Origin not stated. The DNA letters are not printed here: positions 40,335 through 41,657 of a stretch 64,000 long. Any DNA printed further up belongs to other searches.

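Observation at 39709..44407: Operon encoding a Rieske-less ring-hydroxylating-oxygenase alpha subunit with a GcvT-family THF transferase, FAD oxidoreductase and SAM methyltransferase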

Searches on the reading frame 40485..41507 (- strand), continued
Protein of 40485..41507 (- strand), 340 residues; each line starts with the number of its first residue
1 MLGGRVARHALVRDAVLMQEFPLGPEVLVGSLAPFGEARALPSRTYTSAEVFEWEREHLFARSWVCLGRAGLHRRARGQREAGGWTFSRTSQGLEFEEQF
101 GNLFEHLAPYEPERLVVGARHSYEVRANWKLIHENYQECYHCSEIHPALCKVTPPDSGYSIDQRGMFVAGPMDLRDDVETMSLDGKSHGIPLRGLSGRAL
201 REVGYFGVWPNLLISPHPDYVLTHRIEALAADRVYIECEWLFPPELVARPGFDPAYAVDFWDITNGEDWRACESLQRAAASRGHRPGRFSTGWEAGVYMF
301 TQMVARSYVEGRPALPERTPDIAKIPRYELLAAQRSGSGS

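Call 26: search_protein_families(library=pfam, proteins=[L064:2080-4173:-, L064:4137-5219:-, L064:5216-6382:-, L064:6127-6978:-, L064:7010-8353:-, L064:8346-9986:+, L064:9983-11176:+, L064:11560-12738:+, L064:12741-13850:+, L064:16712-18454:+], max_evalue=0.001)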
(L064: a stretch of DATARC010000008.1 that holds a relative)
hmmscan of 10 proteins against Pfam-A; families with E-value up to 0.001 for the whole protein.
L064:2080-4173:- (697 aa): 3 families
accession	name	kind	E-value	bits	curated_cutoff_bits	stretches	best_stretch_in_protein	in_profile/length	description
PF13549.11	ATP-grasp_5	-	8.8e-39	133.6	27.6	1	502-695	9-221/221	ATP-grasp domain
PF13607.11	Succ_CoA_lig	-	2.1e-33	115.4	27.4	1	176-312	1-138/138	Succinyl-CoA ligase like flavodoxin domain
PF13380.12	CoA_binding_2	-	1.3e-11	45.4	22.8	1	39-158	1-114/116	CoA binding domain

L064:4137-5219:- (360 aa): 3 families
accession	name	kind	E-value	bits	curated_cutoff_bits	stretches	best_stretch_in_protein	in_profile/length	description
PF00005.33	ABC_tran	-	5.1e-34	118.3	25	1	26-167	2-136/137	ABC transporter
PF08402.16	TOBE_2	-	1.7e-17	63.7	21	1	279-358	1-76/76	TOBE domain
PF13191.12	AAA_16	-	0.00019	22.4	32.6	1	18-97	5-83/167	AAA ATPase domain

L064:5216-6382:- (388 aa): 1 family
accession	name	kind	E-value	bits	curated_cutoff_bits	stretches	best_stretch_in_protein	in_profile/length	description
PF00528.27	BPD_transp_1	-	2.7e-11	44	26.4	1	198-378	2-178/184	Binding-protein-dependent transport system inner membrane component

L064:6127-6978:- (283 aa): 1 family
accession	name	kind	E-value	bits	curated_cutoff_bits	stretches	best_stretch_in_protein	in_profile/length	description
PF00528.27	BPD_transp_1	-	1.3e-09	38.4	26.4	1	82-271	1-175/184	Binding-protein-dependent transport system inner membrane component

L064:7010-8353:- (447 aa): 3 families
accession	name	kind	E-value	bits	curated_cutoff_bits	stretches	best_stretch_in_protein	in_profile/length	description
PF13416.11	SBP_bac_8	-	6e-21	75.9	27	1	139-393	2-260/279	Bacterial extracellular solute-binding protein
PF01547.30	SBP_bac_1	-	8.4e-18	65.8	26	1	137-382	12-306/307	Bacterial extracellular solute-binding protein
PF13531.11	SBP_bac_11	-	0.00042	20.6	25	0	139-384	16-220/227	Bacterial extracellular solute-binding protein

L064:8346-9986:+ (546 aa): 8 families
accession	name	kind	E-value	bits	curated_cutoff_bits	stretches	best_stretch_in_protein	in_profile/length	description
PF01593.30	Amino_oxidase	-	1.6e-12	47.9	19.8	1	238-372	193-322/443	Flavin containing amine oxidoreductase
PF13450.12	NAD_binding_8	-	3.9e-09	37.1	21.9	1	9-50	1-41/68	NAD(P)-binding Rossmann-like domain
PF01266.30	DAO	-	7.1e-09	36.1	27.9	1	250-312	150-217/353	FAD dependent oxidoreductase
PF00890.30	FAD_binding_2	-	9.2e-06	25.5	20.4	0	6-44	1-39/414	FAD binding domain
PF07992.20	Pyr_redox_2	-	1.2e-05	25.3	26.1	0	6-39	2-31/291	Pyridine nucleotide-disulphide oxidoreductase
PF12831.13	FAD_oxidored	-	2.1e-05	24.4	27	1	6-45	1-40/416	FAD dependent oxidoreductase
PF03486.20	HI0933_like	-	9.6e-05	22.4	50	0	6-40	2-36/244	HI0933-like protein Rossmann domain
PF01134.28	GIDA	-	0.00071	19.2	22.1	0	6-38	1-31/391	Glucose inhibited division protein A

L064:9983-11176:+ (397 aa): 2 families
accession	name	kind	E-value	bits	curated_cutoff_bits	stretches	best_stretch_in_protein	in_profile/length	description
PF00848.25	Ring_hydroxyl_A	-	9.9e-48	163.2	24.9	1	185-376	3-204/208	Ring hydroxylating alpha subunit (catalytic domain)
PF00355.32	Rieske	-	4.3e-16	59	20.3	1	48-130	1-80/88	Rieske [2Fe-2S] domain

L064:11560-12738:+ (392 aa): 2 families
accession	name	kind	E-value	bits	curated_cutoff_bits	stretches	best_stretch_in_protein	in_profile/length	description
PF01571.26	GCV_T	-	4.3e-41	141.3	25.6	1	34-273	6-251/255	Aminomethyltransferase folate-binding domain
PF08669.17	GCV_T_C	-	3.8e-19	68.8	25.9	1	303-384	1-80/80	Glycine cleavage T-protein C-terminal barrel domain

L064:12741-13850:+ (369 aa): 2 families
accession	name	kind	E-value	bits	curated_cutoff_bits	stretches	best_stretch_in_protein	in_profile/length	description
PF01571.26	GCV_T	-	2.5e-56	191.2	25.6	1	14-256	2-250/255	Aminomethyltransferase folate-binding domain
PF08669.17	GCV_T_C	-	2.2e-10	40.7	25.9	1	284-361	1-80/80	Glycine cleavage T-protein C-terminal barrel domain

L064:16712-18454:+ (580 aa): 3 families
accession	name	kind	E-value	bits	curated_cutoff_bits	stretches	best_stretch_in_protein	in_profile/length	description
PF00682.25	HMGL-like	-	1.4e-72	244.6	29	1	31-311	2-260/260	HMGL-like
PF22615.1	IPMS_D2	-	1.6e-37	128.1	27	1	328-393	1-66/66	Alpha-isopropylmalate synthase, post-catalytic domain-like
PF08502.15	LeuA_dimer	-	2.1e-26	92.8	24.9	1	422-555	1-130/131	LeuA allosteric (dimerisation) domain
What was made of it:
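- Dormibacterota keep both the flavoprotein and the Rieske domain (call 26).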

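Call 32: predict_structure(alignment_id=A3)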
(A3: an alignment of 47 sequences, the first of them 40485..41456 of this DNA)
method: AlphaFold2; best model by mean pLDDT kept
length: 323 residues; sequences in the alignment: 47
mean_pLDDT: 92.7   pTM: 0.91
mean pLDDT of the five models: 92.7, 92.7, 92.7, 92.6, 92.1
residues with pLDDT >= 90: 254; 70-90: 59; 50-70: 9; < 50: 1
segments of 3 or more residues with pLDDT < 50: none
pLDDT, mean of each block of 10 residues (from residue 1): 87 94 96 98 98 89 96 95 97 97 98 95 68 86 92 94 96 95 95 98 98 98 98 97 95 95 86 87 97 93 87 82 53
secondary structure, 60 per line:
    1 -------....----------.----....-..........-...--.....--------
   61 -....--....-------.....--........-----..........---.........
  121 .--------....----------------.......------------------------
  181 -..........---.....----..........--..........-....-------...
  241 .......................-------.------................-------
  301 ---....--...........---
elements in order: H8-11 H27-30 H32-41 E48-52 E62-65 E68-71 H79-83 H86-93 E99-108 H112-121 H130-133 E150-156 E185-191 E195-199 E204-213 E216-225 H227-230 H238-263 H278-293 H304-307 H310-320
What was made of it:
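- On Rieske non-heme iron oxygenase alpha subunit: Only monomer prediction was available (call 32).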

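Call 35: fold_search(model_id=the predicted structure, library=pdb)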
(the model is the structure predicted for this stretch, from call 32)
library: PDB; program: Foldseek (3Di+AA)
matches with E <= 10: 1291; with E <= 0.001: 243
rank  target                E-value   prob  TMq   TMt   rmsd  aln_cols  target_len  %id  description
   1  4qur                  2.5e-20  1.00  0.73  0.57   5.6       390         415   18  Crystal Structure of stachydrine demethylase in complex with cyanide, oxygen, and N-methyl proline in a new orientation (released 2015-07-15)
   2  4qup                  3.9e-20  1.00  0.72  0.57   5.9       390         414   18  Crystal structure of stachydrine demethylase with N-methyl proline from low X-ray dose composite datasets (released 2015-07-15)
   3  3vca                  9.0e-20  1.00  0.73  0.60   5.6       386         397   18  Quaternary Ammonium Oxidative Demethylation: X-ray Crystallographic, Resonance Raman and UV-visible Spectroscopic Analys (released 2012-02-08)
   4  3n0q                  2.1e-19  1.00  0.73  0.59   4.5       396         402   20  Crystal structure of a Putative aromatic-ring hydroxylating dioxygenase (TM1040_3219) from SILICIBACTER SP. TM1040 at 1. (released 2010-06-09)
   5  4quq                  2.2e-19  1.00  0.72  0.59   5.7       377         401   18  Crystal structure of stachydrine demethylase in complex with azide (released 2015-07-15)
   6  6zgp_H                1.7e-17  1.00  0.69  0.63   4.4       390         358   18  Crystal structure of the quaternary ammonium Rieske monooxygenase CntA in complex with inhibitor MMV12 (MMV020670) (released 2020-11-18)
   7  6zgp_I                2.8e-17  1.00  0.69  0.63   4.9       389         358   19  Crystal structure of the quaternary ammonium Rieske monooxygenase CntA in complex with inhibitor MMV12 (MMV020670) (released 2020-11-18)
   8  6zgp_F                3.8e-17  1.00  0.68  0.62   4.9       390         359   18  Crystal structure of the quaternary ammonium Rieske monooxygenase CntA in complex with inhibitor MMV12 (MMV020670) (released 2020-11-18)
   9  6zgp_B                5.7e-17  1.00  0.70  0.63   4.7       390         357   18  Crystal structure of the quaternary ammonium Rieske monooxygenase CntA in complex with inhibitor MMV12 (MMV020670) (released 2020-11-18)
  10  6zgp_G                7.3e-17  1.00  0.70  0.63   4.4       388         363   18  Crystal structure of the quaternary ammonium Rieske monooxygenase CntA in complex with inhibitor MMV12 (MMV020670) (released 2020-11-18)
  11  6zgp_K                1.2e-16  1.00  0.69  0.63   4.5       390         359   19  Crystal structure of the quaternary ammonium Rieske monooxygenase CntA in complex with inhibitor MMV12 (MMV020670) (released 2020-11-18)
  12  6zgp_A                1.3e-16  1.00  0.70  0.63   5.0       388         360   19  Crystal structure of the quaternary ammonium Rieske monooxygenase CntA in complex with inhibitor MMV12 (MMV020670) (released 2020-11-18)
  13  6y9c                  1.8e-16  1.00  0.71  0.63   4.4       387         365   19  The structure of a quaternary ammonium Rieske monooxygenase reveals insights into carnitine oxidation by gut microbiota  (released 2021-03-31)
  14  6y9d_A                1.8e-16  1.00  0.68  0.63   4.8       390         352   18  Crystal structure of the quaternary ammonium Rieske monooxygenase CntA in complex with substrate L-Carnitine (released 2020-11-18)
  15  6zgp_C                2.0e-16  1.00  0.69  0.63   4.3       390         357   18  Crystal structure of the quaternary ammonium Rieske monooxygenase CntA in complex with inhibitor MMV12 (MMV020670) (released 2020-11-18)
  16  6zgp_J                3.3e-16  1.00  0.69  0.63   5.0       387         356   19  Crystal structure of the quaternary ammonium Rieske monooxygenase CntA in complex with inhibitor MMV12 (MMV020670) (released 2020-11-18)
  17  6y8j                  1.2e-15  1.00  0.65  0.61   5.2       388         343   18  Crystal structure of the apo form of a quaternary ammonium Rieske monooxygenase CntA (released 2020-11-18)
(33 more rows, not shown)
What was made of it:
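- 40485..41507 (-): Rieske-less ring-hydroxylating-oxygenase alpha subunit (340 aa, or 323 aa if it starts at 41456). AF2 pLDDT 92.7; best folds are Stc2, 3n0q and CntA (calls 32, 35).
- The AF2 model is confident (pLDDT 92.7, pTM 0.91), and its best matches are Stc2, 3n0q and CntA (calls 32, 35).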

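Call 36: search_protein_families(library=ncbifam, proteins=[L001:7413-7955:+, L001:6548-7405:+], max_evalue=0.001)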
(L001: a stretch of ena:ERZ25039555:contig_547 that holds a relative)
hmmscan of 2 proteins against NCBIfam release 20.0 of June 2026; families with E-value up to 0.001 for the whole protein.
L001:7413-7955:+ (180 aa): 7 families
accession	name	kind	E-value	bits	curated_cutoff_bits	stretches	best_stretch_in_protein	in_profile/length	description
NF001270.0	PRK00228.2-2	equivalog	6.6e-49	166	225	1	2-180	9-193/193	YqgE/AlgH family protein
NF001272.0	PRK00228.2-4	equivalog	3.5e-35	121.1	241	1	3-180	15-198/198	YqgE/AlgH family protein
NF001269.0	PRK00228.2-1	equivalog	3.2e-31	108.6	278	1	5-174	20-195/201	YqgE/AlgH family protein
NF001271.0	PRK00228.2-3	equivalog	8.6e-24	84.3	254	1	6-180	12-189/189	YqgE/AlgH family protein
NF001266.0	PRK00228.1-1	equivalog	9.9e-22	77.4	198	2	3-73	3-80/187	YqgE/AlgH family protein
NF001268.0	PRK00228.1-4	equivalog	4.7e-20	72.2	216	1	4-169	14-193/201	YqgE/AlgH family protein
NF001267.0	PRK00228.1-2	equivalog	2.3e-16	60.1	284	1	4-170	10-185/192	YqgE/AlgH family protein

L001:6548-7405:+ (285 aa): 4 families
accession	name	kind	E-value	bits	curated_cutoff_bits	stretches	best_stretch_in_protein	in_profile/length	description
NF012171.0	APH_6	equivalog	2.6e-30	105.6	325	1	31-262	1-242/270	APH(6)-I family aminoglycoside O-phosphotransferase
NF033614.1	APH_6_Ic_gen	exception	1.6e-15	56.8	460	1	20-261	5-247/278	APH(6)-I family aminoglycoside O-phosphotransferase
NF012160.0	APH_6_Steno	exception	7e-10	38.2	550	1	54-260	31-238/270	APH(6) family putative aminoglycoside O-phosphotransferase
NF000011.2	APH_6_Ic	exception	1.5e-08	33.9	500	1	22-261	7-247/280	aminoglycoside O-phosphotransferase APH(6)-Ic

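Call 64: find_encoding_contigs(protein=P0112, flank=6000, max_places=1)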
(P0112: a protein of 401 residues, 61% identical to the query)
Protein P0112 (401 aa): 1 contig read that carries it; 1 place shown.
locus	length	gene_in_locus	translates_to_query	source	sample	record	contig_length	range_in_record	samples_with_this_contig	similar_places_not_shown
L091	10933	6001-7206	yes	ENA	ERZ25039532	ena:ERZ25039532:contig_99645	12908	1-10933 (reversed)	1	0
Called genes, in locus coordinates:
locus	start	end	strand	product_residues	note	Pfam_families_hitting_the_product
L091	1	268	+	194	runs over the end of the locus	PF00389:2-Hacid_dh, PF02826:2-Hacid_dh_C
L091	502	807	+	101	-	PF19304:PGDH_inter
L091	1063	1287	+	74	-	-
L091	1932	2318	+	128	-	-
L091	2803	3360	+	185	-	-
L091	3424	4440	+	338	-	-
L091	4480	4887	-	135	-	-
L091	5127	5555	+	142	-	-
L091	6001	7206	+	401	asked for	PF02622:DUF179 (weak), PF00848:Ring_hydroxyl_A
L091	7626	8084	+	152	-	-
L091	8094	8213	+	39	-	-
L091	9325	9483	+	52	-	-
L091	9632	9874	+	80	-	PF01063:Aminotran_4 (weak)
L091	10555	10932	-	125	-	?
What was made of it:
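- The apparent DUF179-RHO fusion P0112 is a frameshift artefact (call 64).
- Tried and rejected: DUF179-RHO fusion (P0112): this comes from a frameshift-ridden long-read contig, so it is an artefact (call 64).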

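Call 65: find_encoding_contigs(protein=P0001, flank=1000, max_places=1)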
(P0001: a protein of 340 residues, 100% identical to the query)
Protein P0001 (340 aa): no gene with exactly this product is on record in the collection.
